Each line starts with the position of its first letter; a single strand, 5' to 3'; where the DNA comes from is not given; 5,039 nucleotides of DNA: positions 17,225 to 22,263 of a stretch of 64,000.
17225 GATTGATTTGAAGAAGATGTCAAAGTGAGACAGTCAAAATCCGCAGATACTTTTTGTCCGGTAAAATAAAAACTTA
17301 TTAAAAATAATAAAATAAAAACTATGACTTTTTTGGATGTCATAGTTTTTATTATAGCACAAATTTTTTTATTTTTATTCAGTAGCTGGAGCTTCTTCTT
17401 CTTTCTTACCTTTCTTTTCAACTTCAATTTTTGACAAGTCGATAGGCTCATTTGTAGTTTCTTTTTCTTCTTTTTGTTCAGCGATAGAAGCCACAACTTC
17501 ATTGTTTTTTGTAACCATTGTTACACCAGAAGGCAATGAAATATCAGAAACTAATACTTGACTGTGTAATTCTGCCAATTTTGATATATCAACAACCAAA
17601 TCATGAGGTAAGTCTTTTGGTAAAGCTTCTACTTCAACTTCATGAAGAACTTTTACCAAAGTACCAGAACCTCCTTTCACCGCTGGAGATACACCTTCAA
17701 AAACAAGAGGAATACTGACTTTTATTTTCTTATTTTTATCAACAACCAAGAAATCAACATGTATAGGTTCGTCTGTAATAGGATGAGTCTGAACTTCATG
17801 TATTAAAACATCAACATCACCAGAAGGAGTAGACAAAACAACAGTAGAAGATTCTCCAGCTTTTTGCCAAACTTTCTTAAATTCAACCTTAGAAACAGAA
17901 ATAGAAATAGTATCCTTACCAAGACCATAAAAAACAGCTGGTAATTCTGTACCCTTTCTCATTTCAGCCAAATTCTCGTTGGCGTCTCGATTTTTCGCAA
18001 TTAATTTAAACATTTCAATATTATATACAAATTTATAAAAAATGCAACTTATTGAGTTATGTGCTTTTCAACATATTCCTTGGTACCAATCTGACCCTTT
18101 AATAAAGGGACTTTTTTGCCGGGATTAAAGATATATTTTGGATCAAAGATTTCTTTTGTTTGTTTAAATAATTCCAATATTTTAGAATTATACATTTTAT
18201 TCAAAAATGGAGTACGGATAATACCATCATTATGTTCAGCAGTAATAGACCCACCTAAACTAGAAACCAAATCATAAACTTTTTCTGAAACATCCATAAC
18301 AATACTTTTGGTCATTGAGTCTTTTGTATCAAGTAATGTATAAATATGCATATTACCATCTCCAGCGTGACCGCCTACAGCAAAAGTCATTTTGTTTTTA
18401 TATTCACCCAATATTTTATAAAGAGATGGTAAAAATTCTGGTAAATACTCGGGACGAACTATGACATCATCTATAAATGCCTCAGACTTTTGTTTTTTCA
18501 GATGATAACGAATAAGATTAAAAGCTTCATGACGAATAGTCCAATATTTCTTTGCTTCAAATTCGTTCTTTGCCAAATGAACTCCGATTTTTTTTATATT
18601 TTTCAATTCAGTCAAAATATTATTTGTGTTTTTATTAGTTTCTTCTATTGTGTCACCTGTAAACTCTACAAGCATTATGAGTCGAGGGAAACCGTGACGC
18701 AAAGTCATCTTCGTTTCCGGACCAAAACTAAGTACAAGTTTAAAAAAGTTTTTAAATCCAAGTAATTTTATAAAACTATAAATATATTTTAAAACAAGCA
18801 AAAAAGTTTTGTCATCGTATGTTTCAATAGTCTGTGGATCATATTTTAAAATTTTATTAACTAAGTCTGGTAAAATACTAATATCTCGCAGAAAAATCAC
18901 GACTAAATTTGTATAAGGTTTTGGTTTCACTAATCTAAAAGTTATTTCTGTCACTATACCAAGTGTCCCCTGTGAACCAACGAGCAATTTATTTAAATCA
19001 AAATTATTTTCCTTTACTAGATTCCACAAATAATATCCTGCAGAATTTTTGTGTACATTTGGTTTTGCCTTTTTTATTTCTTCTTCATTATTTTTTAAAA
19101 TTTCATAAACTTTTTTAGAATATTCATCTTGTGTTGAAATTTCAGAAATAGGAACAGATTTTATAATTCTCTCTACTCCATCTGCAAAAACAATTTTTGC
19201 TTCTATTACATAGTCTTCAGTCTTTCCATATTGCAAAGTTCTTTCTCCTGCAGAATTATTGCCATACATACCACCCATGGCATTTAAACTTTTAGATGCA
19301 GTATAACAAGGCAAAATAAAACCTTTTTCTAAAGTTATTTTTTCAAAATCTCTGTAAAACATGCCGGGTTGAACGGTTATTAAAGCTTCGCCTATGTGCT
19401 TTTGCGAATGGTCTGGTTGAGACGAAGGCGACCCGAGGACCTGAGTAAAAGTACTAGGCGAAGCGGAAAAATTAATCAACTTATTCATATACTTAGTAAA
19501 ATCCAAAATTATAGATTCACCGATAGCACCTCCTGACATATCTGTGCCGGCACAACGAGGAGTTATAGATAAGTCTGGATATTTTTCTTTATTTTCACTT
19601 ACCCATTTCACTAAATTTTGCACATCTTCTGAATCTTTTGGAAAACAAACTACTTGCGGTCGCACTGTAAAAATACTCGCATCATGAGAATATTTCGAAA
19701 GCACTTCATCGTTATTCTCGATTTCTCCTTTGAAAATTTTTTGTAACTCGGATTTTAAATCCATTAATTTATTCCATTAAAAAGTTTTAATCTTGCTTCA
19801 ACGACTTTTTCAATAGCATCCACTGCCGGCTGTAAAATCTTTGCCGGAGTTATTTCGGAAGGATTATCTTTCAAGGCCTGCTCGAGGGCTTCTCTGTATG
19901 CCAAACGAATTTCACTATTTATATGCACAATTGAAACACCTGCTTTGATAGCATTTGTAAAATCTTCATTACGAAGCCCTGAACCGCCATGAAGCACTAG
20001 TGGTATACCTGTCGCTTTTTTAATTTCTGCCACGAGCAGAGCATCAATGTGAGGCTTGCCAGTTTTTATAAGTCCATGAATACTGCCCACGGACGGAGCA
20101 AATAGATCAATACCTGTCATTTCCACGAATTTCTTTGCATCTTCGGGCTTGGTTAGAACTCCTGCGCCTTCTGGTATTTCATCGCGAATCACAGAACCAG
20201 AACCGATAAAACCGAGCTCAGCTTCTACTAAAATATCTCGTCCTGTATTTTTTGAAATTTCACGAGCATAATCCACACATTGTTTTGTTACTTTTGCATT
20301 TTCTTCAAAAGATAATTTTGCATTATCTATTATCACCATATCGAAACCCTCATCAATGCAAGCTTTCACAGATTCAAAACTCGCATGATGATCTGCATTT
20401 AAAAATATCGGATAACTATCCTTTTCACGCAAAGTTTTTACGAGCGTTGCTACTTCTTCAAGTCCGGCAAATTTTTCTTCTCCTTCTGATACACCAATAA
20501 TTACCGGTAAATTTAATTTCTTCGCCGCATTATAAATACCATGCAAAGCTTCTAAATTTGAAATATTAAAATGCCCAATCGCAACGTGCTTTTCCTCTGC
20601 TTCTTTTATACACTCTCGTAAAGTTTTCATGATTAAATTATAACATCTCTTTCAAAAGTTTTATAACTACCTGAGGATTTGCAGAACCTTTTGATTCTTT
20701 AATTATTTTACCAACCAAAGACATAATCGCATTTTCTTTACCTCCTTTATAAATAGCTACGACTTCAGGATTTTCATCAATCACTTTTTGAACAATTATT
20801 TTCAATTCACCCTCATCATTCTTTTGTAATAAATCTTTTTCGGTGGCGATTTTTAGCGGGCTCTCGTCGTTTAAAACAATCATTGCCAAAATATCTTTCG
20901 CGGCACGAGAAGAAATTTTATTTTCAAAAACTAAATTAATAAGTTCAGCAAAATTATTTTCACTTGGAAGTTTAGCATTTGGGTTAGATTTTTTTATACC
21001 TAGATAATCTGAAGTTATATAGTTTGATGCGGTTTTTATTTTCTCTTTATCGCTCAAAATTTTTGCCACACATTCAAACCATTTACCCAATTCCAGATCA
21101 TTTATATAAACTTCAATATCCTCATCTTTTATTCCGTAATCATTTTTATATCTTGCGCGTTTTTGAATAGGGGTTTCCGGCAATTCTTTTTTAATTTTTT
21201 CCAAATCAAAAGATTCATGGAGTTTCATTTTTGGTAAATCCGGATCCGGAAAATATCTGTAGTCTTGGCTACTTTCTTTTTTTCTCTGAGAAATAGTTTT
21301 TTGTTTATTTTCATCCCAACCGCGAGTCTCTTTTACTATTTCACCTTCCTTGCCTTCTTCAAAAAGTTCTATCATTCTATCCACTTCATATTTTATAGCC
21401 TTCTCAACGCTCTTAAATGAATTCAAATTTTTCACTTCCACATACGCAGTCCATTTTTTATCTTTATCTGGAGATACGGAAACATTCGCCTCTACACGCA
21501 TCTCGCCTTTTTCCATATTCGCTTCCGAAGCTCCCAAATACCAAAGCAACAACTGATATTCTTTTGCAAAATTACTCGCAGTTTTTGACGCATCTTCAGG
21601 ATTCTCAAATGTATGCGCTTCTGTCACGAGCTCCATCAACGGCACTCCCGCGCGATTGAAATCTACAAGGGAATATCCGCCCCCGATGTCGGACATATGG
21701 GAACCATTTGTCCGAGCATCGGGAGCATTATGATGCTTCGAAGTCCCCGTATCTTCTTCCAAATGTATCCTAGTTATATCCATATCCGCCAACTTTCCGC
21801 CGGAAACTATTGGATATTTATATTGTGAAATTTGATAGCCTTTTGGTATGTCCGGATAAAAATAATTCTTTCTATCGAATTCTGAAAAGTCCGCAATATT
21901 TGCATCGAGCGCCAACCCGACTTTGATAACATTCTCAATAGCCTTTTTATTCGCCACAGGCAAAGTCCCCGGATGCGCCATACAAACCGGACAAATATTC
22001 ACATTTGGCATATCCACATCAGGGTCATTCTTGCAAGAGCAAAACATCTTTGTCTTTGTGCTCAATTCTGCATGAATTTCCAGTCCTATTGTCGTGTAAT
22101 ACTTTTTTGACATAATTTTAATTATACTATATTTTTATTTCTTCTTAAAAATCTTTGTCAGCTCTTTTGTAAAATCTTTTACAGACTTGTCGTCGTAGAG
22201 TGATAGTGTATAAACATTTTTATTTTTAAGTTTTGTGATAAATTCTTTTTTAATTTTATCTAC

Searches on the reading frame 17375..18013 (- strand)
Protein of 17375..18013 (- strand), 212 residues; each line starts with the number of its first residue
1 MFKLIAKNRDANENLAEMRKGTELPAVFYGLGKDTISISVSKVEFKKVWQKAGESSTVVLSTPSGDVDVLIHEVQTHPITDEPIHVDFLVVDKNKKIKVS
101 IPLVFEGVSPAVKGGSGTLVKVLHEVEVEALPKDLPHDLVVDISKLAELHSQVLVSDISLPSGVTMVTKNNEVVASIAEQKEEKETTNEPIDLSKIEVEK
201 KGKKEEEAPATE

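Call 22: search_protein_families(library=pfam, proteins=[window:17375-18013:-], max_evalue=0.00001)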
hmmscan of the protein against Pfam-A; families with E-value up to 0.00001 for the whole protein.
window:17375-18013:- (212 aa): 2 families
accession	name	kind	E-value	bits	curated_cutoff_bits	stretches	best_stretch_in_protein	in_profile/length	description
PF14693.11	Ribosomal_TL5_C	-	1.2e-22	80.5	27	1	96-180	1-83/84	Ribosomal protein TL5, C-terminal domain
PF01386.24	Ribosomal_L25p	-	1.8e-17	64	23.6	1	6-88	3-82/82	Ribosomal L25p family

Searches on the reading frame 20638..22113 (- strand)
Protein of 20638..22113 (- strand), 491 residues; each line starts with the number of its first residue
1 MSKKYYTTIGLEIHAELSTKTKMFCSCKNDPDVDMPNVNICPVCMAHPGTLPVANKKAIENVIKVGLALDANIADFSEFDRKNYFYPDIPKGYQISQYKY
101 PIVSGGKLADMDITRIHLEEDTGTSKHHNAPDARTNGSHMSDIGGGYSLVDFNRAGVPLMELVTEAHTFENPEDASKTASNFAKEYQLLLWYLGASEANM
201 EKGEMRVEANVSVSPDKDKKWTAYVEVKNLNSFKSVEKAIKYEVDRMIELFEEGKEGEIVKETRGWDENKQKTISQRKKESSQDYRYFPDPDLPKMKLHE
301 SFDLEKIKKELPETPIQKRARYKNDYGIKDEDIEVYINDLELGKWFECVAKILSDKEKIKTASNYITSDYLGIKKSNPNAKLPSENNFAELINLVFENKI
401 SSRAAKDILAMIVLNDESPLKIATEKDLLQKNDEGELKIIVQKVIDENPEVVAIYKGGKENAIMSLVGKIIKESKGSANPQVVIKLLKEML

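Call 23: search_protein_families(library=pfam, proteins=[window:20638-22113:-], max_evalue=0.00001)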
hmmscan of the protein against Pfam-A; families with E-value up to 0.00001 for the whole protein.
window:20638-22113:- (491 aa): 2 families
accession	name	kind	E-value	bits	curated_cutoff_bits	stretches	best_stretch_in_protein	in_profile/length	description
PF02934.20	GatB_N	-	3.5e-99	331.9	23.4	1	8-301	2-274/277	GatB/GatE catalytic domain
PF02637.23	GatB_Yqey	-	1.5e-30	106.4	27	1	351-491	5-148/148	GatB domain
